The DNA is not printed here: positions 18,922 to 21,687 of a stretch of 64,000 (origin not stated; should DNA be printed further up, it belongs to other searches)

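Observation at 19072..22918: Overlapping two-gene module: 4-TM protein plus 821-aa HExxH protein, candidate novel defence or abortive-infection system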

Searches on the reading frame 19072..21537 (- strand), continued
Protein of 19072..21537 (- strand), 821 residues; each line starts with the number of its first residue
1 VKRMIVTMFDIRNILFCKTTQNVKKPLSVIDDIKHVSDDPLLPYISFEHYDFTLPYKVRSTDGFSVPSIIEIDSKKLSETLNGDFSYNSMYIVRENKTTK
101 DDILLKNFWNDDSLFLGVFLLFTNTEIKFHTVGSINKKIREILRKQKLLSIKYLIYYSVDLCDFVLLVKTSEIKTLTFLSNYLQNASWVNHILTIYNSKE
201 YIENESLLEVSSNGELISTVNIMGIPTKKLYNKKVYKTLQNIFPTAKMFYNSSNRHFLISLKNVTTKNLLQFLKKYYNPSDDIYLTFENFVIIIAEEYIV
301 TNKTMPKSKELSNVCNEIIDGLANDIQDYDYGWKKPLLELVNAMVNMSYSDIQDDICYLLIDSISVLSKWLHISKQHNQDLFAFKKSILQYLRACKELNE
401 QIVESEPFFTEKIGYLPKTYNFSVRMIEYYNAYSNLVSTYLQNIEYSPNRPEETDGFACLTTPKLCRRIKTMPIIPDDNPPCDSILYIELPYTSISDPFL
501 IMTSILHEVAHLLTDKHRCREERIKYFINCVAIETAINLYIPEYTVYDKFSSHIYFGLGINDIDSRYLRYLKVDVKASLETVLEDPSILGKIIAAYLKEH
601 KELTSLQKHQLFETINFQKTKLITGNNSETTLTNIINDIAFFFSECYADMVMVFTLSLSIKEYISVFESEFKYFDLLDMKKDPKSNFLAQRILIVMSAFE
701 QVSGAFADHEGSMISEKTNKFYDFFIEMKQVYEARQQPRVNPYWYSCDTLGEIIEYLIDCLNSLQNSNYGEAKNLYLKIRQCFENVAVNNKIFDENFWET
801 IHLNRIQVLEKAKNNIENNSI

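Call 82: search_protein_families(library=pfam, proteins=[L023:877-5427:+, L023:5538-7490:+, L023:12593-13438:+, L023:13812-18434:+, L023:18576-19490:-, L023:19515-21659:-, L022:2607-3395:-, L022:3392-3973:-, L022:4072-4602:-, L023:8122-9615:+], max_evalue=0.001)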
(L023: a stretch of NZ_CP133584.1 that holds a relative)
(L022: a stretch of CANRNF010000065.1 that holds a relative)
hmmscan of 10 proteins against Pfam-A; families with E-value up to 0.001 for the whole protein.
L023:877-5427:+ (1516 aa): 1 family
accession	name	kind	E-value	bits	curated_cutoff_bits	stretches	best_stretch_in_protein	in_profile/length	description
PF00395.25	SLH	-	3.9e-40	136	20.8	3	1346-1387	2-43/44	S-layer homology domain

L023:5538-7490:+ (650 aa): 4 families
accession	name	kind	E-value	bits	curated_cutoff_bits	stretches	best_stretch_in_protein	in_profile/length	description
PF02872.23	5_nucleotid_C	-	1.4e-36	126.4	23.6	1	348-522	2-156/158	5'-nucleotidase, C-terminal domain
PF01476.26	LysM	-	2.9e-11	43.6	20.9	1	600-647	1-42/43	LysM domain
PF00149.33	Metallophos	-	4.3e-10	40.8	21.5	1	55-273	3-190/191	Calcineurin-like phosphoesterase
PF09587.15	PGA_cap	-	1.7e-07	31.4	27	1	110-280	68-239/255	Bacterial capsule synthesis protein PGA_cap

L023:12593-13438:+ (281 aa): 4 families
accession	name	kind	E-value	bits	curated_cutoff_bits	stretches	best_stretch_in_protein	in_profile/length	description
PF00589.27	Phage_integrase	-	6.3e-30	104.6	27.1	1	104-260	3-166/172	Phage integrase family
PF02899.23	Phage_int_SAM_1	-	7.2e-09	36.2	22.3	1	9-80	1-79/83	Phage integrase, N-terminal SAM-like domain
PF13102.12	Phage_int_SAM_5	-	2.4e-05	25.1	22.3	1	5-37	47-79/98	Phage integrase SAM-like domain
PF13495.12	Phage_int_SAM_4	-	0.00075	20.3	27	0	10-80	3-78/85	Phage integrase, N-terminal SAM-like domain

L023:13812-18434:+ (1540 aa): 4 families
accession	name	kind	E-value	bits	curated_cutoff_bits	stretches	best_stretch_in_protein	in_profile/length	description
PF00395.25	SLH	-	7.7e-29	99.9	20.8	3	1428-1469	1-42/44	S-layer homology domain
PF13229.12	Beta_helix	-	8.4e-09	35.7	25.9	2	628-777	15-144/158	Right handed beta helix region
PF09479.16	Flg_new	-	1.1e-07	32.3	27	1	1200-1258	1-59/65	Listeria-Bacteroides repeat domain (List_Bact_rpt)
PF07581.17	Glug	-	0.00014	22.5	20.5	0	1152-1177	1-25/28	The GLUG motif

L023:18576-19490:- (304 aa): 0 families

L023:19515-21659:- (714 aa): 3 families
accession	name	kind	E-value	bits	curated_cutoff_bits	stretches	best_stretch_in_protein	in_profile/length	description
PF00395.25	SLH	-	8.3e-40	134.9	20.8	3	543-585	1-43/44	S-layer homology domain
PF18676.6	MBG_2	-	6e-15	56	25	2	213-296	1-72/72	MBG domain (YGX type)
PF19483.4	DUF6019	-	7.9e-05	23.1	23.6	0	554-572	20-38/63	Family of unknown function (DUF6019)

L022:2607-3395:- (262 aa): 0 families

L022:3392-3973:- (193 aa): 0 families

L022:4072-4602:- (176 aa): 0 families

L023:8122-9615:+ (497 aa): 0 families

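Call 89: fold_search(model_id=the predicted structure, library=viral)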
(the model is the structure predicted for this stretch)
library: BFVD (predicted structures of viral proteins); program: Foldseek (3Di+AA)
matches with E <= 10: 392; with E <= 0.001: 0
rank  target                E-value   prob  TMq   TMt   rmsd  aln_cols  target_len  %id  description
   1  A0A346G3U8            6.1e-02  0.57  0.11  0.18  17.1       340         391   10  (no name in the UniProt tables at hand)
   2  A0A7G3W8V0            7.3e-02  0.12  0.09  0.08  28.8       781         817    7  Putative RdRp [Diversispora mitovirus A]
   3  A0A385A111            8.6e-02  0.44  0.13  0.22  21.8       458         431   13  (no name in the UniProt tables at hand)
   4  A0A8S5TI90            9.0e-02  0.38  0.13  0.19  25.0       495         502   10  Beta-barrel assembly-enhancing protease [Myoviridae sp. ctIty1]
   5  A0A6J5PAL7            1.1e-01  0.08  0.07  0.08  28.1       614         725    8  Uncharacterized protein [uncultured Caudovirales phage]
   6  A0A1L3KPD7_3          1.3e-01  0.07  0.10  0.08  28.0       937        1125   10  RNA-dependent RNA polymerase (Fragment) [Changping bunya-like virus 1]
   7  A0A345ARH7            1.4e-01  0.08  0.07  0.05  30.3       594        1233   10  Tail tape measure protein [Paenibacillus phage Wanderer]
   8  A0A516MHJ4            1.4e-01  0.08  0.07  0.09  27.6       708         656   10  (no name in the UniProt tables at hand)
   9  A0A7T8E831            1.4e-01  0.06  0.08  0.08  33.7       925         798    9  RNA-dependent RNA polymerase (Fragment) [Soybean thrips-associated dsRNA virus 3]
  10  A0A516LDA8            1.5e-01  0.09  0.09  0.12  41.9       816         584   10  (no name in the UniProt tables at hand)
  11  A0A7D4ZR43            1.6e-01  0.09  0.11  0.12  26.4       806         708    9  Helicase-like protein (Fragment) [Micropterus dolomieu adomavirus 1]
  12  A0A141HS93            1.8e-01  0.06  0.08  0.07  34.0       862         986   10  (no name in the UniProt tables at hand)
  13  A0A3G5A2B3            2.0e-01  0.09  0.09  0.14  24.7       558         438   11  Uncharacterized protein [Gaeavirus sp.]
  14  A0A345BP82            2.3e-01  0.41  0.07  0.09  17.5       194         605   16  (no name in the UniProt tables at hand)
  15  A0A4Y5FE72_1          2.4e-01  0.08  0.08  0.08  26.6       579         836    9  (no name in the UniProt tables at hand)
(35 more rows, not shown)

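Call 90: list_cluster_members(proteins=[P0001, P0004, P0006, P0009, P0017, P0034, P0056, P0063, P0100, P0127])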
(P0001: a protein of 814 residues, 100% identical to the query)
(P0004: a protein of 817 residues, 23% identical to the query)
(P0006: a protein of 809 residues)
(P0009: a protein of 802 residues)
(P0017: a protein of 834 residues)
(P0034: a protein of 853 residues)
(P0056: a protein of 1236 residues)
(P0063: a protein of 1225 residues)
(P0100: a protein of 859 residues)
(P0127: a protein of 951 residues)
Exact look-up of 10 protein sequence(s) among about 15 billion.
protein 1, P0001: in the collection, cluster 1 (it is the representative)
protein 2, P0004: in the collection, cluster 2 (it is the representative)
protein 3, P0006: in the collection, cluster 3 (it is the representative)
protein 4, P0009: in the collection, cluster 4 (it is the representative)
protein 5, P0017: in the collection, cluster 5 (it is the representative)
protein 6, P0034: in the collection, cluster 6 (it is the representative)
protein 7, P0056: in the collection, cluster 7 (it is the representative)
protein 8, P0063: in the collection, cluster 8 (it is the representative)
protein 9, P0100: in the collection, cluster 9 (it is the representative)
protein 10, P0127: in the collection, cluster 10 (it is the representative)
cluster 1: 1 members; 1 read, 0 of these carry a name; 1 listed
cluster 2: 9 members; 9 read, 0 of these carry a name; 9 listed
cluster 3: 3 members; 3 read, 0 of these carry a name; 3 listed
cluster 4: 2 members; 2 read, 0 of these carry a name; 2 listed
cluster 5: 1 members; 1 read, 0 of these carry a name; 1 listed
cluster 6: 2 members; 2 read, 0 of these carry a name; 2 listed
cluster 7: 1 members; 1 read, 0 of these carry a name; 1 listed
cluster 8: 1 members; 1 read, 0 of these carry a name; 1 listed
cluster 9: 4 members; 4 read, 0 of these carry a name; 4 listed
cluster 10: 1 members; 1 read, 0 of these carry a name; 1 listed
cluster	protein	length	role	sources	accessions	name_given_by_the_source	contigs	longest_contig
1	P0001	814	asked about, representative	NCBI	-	-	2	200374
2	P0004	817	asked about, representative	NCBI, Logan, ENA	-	-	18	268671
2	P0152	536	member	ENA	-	-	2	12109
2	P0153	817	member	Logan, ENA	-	-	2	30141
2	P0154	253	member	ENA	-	-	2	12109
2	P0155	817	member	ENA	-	-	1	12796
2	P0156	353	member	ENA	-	-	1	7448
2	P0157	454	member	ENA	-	-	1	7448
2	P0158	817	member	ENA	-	-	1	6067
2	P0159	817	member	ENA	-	-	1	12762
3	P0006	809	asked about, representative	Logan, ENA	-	-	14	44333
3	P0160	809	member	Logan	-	-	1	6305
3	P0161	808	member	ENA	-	-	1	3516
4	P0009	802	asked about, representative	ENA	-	-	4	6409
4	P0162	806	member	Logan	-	-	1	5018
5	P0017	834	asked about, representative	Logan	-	-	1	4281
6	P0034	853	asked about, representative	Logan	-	-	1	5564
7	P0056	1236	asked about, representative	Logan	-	-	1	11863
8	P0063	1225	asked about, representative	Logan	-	-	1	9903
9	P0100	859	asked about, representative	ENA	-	-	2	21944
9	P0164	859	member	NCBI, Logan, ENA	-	-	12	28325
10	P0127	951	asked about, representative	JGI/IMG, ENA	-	-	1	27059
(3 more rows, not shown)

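Call 100: find_encoding_contigs(protein=P0006, flank=10000, max_places=3)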
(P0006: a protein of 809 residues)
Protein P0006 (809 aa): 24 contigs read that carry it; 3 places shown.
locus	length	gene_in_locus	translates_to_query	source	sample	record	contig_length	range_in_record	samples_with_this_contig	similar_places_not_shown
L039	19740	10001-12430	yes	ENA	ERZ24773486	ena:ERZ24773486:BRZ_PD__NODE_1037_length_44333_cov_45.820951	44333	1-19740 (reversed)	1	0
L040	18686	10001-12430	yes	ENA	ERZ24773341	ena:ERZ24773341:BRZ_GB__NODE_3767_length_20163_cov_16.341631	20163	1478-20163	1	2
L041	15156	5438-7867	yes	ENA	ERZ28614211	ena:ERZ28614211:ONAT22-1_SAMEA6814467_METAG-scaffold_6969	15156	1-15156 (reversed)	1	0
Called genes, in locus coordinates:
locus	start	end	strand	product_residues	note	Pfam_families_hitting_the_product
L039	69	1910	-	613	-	PF12846:AAA_10 (faint), PF19044:P-loop_TraG (weak)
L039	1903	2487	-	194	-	-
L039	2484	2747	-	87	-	-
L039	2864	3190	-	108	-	-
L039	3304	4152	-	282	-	PF00145:DNA_methylase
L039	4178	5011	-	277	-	PF00145:DNA_methylase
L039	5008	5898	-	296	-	PF19511:TrbL_5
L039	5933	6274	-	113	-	PF12963:DUF3852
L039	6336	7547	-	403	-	PF17802:SpaA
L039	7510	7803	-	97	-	-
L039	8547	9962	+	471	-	-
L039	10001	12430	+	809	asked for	-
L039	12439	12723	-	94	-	-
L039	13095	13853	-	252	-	PF00589:Phage_integrase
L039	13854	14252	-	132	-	PF14659:Phage_int_SAM_3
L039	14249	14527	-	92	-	PF20648:DUF6809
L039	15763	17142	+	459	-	PF00324:AA_permease, PF13520:AA_permease_2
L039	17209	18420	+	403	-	PF00155:Aminotran_1_2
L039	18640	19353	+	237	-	PF13560:HTH_31 (weak), PF01381:HTH_3, PF12844:HTH_19, PF13443:HTH_26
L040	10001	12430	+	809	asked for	-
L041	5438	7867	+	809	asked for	-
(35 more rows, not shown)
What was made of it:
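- ICE edges next to integrases (calls 100, 82).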

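Call 101: find_encoding_contigs(protein=P0127, flank=10000, max_places=2)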
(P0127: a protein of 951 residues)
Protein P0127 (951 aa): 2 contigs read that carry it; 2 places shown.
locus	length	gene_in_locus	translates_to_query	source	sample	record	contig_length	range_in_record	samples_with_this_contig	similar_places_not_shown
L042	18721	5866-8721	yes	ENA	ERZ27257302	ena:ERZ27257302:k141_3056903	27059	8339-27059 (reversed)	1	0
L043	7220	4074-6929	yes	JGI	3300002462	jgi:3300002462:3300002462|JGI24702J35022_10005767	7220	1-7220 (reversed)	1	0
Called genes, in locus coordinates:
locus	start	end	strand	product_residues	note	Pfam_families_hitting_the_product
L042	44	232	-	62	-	PF14202:TnpW (faint)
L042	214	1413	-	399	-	PF03432:Relaxase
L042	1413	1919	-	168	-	PF21983:NikA-like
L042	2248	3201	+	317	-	PF19553:DUF6076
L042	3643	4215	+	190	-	-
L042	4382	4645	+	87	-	-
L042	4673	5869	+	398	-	-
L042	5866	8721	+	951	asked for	-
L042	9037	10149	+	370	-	PF05717:TnpB_IS66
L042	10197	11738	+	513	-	PF13007:LZ_Tnp_IS66, PF13005:zf-IS66, PF03050:DDE_Tnp_IS66, PF13817:DDE_Tnp_IS66_C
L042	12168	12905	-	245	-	-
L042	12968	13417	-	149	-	-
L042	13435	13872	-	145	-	-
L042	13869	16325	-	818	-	PF10114:PocR (weak), PF02518:HATPase_c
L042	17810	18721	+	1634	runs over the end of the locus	-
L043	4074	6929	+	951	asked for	-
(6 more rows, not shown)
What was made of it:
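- Relaxase and IS66 (call 101).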

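Call 102: find_encoding_contigs(protein=P0164, flank=10000, max_places=3)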
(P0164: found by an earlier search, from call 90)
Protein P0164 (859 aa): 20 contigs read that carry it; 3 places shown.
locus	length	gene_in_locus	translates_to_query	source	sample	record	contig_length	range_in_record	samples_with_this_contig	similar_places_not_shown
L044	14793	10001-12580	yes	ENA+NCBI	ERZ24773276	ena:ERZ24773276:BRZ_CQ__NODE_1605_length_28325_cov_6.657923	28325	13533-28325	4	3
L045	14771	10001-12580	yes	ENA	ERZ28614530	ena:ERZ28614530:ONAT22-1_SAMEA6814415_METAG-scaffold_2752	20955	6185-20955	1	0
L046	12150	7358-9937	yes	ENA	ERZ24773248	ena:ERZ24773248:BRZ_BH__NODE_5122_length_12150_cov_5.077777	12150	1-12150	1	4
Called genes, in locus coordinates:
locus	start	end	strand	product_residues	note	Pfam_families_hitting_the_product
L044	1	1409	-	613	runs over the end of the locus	PF13522:GATase_6, PF13537:GATase_7, PF01380:SIS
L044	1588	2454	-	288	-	PF02481:DNA_processg_A, PF18306:LDcluster4 (weak)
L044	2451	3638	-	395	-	PF00270:DEAD, PF04851:ResIII, PF00271:Helicase_C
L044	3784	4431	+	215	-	PF09365:DUF2461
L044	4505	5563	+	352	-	PF13180:PDZ_2 (weak), PF17820:PDZ_6, PF05580:Peptidase_S55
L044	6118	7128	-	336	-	PF13200:DUF4015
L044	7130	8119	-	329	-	PF06325:PrmA, PF05175:MTS (weak), PF13847:Methyltransf_31 (weak), PF08241:Methyltransf_11 (weak), PF13649:Methyltransf_25 (weak)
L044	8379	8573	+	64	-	-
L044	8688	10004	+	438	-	-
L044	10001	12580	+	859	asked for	-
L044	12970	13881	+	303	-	PF09924:LPG_synthase_C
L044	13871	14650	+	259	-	PF00583:Acetyltransf_1, PF13527:Acetyltransf_9, PF13508:Acetyltransf_7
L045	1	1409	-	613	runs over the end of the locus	PF13522:GATase_6, PF13537:GATase_7, PF01380:SIS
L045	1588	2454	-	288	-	PF02481:DNA_processg_A, PF18306:LDcluster4 (weak)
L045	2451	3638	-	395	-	PF00270:DEAD, PF04851:ResIII, PF00271:Helicase_C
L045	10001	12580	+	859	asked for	-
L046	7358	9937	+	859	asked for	-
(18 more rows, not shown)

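Call 104: search_protein_families(library=ncbifam, proteins=[P0004, P0006, P0009, P0164, P0127, P0034, L002:8532-9935:+, L044:8688-10004:+, L039:8547-9962:+], max_evalue=0.1)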
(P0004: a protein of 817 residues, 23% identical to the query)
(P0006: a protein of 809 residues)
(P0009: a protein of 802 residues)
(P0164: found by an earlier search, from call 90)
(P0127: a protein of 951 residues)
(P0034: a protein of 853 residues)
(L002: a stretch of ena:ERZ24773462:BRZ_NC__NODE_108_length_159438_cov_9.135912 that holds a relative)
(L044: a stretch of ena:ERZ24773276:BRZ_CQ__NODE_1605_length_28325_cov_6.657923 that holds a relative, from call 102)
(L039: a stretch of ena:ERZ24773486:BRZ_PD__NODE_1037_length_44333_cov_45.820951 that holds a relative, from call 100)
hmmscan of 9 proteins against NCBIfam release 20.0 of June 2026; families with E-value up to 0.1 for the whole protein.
P0004 (817 aa): 0 families

P0006 (809 aa): 0 families

P0009 (802 aa): 0 families

P0164 (859 aa): 0 families

P0127 (951 aa): 0 families

P0034 (853 aa): 0 families

L002:8532-9935:+ (467 aa): 0 families

L044:8688-10004:+ (438 aa): 1 family
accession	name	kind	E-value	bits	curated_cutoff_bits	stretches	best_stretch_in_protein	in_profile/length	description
TIGR03726.1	strep_RK_lipo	domain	0.081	12.8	20.85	0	338-354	7-23/34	putative cross-wall-targeting lipoprotein signal domain-containing protein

L039:8547-9962:+ (471 aa): 0 families

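Call 105: search_protein_families(library=padloc, proteins=[P0004, P0006, P0009, P0164, P0127, P0034, L002:8532-9935:+, L044:8688-10004:+, L039:8547-9962:+, P0056], max_evalue=0.1)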
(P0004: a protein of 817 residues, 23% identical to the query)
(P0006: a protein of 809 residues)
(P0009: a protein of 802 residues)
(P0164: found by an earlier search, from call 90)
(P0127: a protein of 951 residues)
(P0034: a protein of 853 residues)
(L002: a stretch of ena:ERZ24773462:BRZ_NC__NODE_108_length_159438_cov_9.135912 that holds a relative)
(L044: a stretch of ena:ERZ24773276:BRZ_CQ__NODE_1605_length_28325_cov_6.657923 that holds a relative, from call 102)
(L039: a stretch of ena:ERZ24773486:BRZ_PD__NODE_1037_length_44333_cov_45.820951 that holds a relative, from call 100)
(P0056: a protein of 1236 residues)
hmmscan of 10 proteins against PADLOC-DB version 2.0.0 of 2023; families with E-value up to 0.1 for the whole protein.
P0004 (817 aa): 0 families

P0006 (809 aa): 0 families

P0009 (802 aa): 0 families

P0164 (859 aa): 0 families

P0127 (951 aa): 0 families

P0034 (853 aa): 0 families

L002:8532-9935:+ (467 aa): 0 families

L044:8688-10004:+ (438 aa): 0 families

L039:8547-9962:+ (471 aa): 0 families

P0056 (1236 aa): 0 families
